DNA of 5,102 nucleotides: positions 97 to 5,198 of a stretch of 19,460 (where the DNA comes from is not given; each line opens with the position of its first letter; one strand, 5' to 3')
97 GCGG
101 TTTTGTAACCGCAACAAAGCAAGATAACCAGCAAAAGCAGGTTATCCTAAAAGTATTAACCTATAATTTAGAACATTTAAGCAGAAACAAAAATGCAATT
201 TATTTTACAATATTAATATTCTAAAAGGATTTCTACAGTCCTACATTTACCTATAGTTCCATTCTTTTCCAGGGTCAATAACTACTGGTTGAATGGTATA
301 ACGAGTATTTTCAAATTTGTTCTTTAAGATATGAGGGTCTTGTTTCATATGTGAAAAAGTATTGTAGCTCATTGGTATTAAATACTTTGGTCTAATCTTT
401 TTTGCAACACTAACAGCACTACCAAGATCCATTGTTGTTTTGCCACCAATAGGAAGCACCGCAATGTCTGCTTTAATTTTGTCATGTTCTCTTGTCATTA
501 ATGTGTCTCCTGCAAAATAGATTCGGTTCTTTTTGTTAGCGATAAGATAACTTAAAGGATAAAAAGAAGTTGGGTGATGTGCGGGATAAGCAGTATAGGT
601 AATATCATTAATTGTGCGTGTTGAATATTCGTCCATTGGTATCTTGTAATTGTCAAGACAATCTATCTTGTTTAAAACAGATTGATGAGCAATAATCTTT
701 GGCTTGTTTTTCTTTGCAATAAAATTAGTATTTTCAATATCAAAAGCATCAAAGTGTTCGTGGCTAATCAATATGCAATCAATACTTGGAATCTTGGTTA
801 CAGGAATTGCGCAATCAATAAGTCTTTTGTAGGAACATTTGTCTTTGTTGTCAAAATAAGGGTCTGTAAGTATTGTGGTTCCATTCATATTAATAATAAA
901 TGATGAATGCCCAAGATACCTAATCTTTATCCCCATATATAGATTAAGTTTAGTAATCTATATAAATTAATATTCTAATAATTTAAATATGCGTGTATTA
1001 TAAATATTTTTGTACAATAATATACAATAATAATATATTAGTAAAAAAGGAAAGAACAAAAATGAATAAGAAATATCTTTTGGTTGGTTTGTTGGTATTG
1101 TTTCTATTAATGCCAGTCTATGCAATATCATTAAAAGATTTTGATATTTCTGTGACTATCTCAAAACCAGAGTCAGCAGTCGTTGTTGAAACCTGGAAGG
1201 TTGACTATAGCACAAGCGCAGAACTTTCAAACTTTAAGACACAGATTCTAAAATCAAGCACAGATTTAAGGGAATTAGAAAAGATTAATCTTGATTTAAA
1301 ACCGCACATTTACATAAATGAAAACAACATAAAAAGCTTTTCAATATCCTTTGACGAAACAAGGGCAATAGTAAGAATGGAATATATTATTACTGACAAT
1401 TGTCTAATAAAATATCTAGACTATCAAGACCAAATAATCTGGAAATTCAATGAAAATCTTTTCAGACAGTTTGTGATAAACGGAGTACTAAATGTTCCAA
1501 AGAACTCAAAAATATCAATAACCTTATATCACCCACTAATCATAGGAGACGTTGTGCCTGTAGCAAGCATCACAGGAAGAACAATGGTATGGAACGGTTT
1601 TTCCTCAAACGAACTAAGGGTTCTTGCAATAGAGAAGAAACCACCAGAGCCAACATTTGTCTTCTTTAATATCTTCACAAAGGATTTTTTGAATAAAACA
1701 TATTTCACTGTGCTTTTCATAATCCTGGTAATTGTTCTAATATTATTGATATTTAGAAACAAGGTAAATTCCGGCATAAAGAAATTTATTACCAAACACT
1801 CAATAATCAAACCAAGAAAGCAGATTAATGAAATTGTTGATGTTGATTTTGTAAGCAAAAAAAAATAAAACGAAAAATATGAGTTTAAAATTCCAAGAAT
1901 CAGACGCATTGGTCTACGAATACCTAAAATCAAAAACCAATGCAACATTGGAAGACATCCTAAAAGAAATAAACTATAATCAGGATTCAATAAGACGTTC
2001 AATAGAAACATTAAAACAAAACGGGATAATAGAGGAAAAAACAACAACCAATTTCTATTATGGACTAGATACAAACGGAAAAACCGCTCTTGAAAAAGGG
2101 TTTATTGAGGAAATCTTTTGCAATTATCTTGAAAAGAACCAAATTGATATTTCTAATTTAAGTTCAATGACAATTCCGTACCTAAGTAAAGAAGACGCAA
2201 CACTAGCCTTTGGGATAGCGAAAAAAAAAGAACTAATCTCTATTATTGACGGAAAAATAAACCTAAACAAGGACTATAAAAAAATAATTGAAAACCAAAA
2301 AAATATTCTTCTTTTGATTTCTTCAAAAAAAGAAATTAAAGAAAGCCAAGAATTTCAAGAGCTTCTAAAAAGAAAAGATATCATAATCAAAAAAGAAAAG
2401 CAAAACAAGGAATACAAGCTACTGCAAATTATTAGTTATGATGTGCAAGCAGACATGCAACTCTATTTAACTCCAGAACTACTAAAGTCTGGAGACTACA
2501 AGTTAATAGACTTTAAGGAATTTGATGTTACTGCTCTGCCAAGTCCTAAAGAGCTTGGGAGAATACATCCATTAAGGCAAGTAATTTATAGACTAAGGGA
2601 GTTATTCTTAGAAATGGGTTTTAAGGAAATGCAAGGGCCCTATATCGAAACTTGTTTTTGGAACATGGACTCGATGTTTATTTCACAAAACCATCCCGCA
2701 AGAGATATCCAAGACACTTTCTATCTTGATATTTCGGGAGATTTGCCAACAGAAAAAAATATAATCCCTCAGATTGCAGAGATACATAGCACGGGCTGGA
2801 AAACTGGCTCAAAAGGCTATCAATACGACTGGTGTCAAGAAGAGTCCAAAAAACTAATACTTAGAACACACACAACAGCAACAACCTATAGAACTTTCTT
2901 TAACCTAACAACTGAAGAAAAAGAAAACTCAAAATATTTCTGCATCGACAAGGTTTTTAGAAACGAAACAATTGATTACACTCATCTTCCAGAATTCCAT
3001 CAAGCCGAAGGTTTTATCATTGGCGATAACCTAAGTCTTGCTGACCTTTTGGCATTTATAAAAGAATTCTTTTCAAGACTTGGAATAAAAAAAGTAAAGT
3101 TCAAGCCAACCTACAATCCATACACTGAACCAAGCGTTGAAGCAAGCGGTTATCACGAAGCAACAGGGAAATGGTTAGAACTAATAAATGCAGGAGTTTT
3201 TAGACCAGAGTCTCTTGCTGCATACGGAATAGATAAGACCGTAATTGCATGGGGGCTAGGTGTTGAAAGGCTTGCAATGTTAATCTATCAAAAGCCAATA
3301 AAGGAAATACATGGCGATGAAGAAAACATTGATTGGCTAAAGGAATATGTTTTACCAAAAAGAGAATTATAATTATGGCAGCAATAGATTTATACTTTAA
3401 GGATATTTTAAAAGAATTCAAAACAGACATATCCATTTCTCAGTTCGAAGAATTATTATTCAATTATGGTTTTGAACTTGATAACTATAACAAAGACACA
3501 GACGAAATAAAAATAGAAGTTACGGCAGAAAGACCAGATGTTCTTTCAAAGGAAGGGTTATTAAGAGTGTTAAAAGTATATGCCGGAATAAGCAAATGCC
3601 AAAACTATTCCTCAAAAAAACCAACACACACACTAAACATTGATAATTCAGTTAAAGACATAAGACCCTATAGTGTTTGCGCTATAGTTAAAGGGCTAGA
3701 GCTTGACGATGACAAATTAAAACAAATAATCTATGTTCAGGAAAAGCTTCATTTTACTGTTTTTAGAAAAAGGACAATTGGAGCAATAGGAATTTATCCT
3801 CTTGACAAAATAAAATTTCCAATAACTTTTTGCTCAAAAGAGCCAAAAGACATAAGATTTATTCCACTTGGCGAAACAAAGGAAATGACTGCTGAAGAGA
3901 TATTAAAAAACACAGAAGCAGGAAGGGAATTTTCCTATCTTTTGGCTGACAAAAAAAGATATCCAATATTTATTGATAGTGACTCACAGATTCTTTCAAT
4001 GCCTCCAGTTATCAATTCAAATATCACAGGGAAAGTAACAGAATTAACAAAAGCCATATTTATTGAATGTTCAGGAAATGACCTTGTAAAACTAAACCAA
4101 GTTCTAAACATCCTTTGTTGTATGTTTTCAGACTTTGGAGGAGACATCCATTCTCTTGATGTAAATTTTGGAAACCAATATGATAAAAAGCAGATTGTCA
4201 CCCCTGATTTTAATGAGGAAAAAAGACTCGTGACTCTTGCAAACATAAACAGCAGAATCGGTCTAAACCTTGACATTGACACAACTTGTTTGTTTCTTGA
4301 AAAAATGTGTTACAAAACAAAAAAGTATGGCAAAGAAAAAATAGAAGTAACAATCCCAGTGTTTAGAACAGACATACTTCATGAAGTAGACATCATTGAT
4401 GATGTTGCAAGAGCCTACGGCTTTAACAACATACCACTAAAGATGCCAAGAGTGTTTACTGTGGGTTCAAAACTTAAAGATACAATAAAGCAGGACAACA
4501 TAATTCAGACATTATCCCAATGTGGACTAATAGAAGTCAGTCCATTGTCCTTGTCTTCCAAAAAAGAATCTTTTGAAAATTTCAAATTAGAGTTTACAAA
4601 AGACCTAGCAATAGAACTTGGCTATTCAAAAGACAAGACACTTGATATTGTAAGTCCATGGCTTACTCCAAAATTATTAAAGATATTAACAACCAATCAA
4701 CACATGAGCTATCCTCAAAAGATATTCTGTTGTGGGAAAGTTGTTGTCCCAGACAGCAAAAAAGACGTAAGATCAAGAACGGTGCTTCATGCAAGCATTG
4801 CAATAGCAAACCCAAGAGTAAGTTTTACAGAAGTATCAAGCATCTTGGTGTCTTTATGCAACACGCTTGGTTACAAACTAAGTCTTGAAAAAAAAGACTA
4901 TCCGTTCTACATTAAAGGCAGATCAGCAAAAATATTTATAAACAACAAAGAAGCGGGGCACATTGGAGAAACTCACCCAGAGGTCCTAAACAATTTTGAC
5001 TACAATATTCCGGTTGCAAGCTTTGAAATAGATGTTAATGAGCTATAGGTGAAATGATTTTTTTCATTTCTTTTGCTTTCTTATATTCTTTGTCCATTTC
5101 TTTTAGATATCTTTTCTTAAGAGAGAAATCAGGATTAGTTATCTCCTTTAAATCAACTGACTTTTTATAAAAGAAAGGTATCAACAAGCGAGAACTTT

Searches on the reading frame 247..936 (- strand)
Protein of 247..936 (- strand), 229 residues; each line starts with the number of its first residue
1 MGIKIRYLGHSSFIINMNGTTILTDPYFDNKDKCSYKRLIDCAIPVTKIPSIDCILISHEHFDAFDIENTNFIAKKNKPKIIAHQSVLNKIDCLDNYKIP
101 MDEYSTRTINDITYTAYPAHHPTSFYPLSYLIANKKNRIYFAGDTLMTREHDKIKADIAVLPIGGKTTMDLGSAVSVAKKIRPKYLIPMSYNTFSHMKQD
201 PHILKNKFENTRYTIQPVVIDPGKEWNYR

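Call 74: search_protein_families(library=pfam, proteins=[window:247-936:-], max_evalue=0.001)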
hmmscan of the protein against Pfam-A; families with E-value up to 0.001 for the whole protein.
window:247-936:- (229 aa): 3 families
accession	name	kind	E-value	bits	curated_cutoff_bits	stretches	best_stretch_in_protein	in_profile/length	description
PF13483.12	Lactamase_B_3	-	1.6e-23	83.9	24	1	4-189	1-159/160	Beta-lactamase superfamily domain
PF12706.13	Lactamase_B_2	-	1.4e-16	61.1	27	1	20-189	1-198/200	Beta-lactamase superfamily domain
PF00753.33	Lactamase_B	-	8e-05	23.1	22.7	0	118-178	123-178/196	Metallo-beta-lactamase superfamily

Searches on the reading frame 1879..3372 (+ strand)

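Call 74: search_protein_families(library=pfam, proteins=[window:1879-3372:+], max_evalue=0.001)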
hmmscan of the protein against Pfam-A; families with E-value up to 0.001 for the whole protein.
window:1879-3372:+ (497 aa): 4 families
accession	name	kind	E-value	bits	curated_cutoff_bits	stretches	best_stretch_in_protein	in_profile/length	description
PF01409.25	tRNA-synt_2d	-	4.9e-80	269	19.8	1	215-488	2-244/246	tRNA synthetases class II core domain (F)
PF00152.25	tRNA-synt_2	-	4.1e-06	26.5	25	1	351-400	92-139/308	tRNA synthetases class II (D, K and N)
PF01978.25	TrmB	-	4.1e-05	23.8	25.6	1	3-61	4-62/68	Sugar-specific transcriptional regulator TrmB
PF00587.30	tRNA-synt_2b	-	0.00049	20.6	29.3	0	320-411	5-104/179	tRNA synthetase class II core domain (G, H, P, S and T)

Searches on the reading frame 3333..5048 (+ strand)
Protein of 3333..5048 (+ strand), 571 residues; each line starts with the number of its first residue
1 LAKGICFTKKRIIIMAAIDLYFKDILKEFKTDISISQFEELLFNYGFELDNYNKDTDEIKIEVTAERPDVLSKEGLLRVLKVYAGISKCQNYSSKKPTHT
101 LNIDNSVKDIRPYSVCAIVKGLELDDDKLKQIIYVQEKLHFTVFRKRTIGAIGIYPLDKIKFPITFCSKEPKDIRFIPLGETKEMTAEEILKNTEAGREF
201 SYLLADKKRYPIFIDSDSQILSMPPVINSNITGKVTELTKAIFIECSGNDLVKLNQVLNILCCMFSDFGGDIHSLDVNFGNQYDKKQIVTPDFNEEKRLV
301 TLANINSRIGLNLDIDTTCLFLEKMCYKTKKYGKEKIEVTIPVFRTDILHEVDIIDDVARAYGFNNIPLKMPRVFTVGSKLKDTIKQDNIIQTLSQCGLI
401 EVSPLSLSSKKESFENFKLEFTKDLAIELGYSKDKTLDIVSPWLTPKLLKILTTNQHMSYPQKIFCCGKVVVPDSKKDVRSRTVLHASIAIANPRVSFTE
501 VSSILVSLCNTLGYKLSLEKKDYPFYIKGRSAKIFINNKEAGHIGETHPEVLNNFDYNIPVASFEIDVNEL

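Call 74: search_protein_families(library=pfam, proteins=[window:3333-5048:+], max_evalue=0.001)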
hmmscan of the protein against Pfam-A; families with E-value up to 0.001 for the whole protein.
window:3333-5048:+ (571 aa): 5 families
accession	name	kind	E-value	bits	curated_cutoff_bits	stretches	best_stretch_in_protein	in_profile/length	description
PF17759.6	tRNA_synthFbeta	-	1.8e-30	106.4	22.4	1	367-568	1-214/214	Phenylalanyl tRNA synthetase beta chain CLM domain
PF03484.21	B5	-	4.8e-22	78.4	28.6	1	300-364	3-67/67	tRNA synthetase B5 domain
PF18262.7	PhetRS_B1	-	1.5e-10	41.6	26.8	1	18-85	4-82/83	Phe-tRNA synthetase beta subunit B1 domain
PF01409.25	tRNA-synt_2d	-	0.00026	21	19.8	1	450-564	93-215/246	tRNA synthetases class II core domain (F)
PF03483.22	B3_4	-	0.0006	19.9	29.3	0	151-249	52-127/174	B3/4 domain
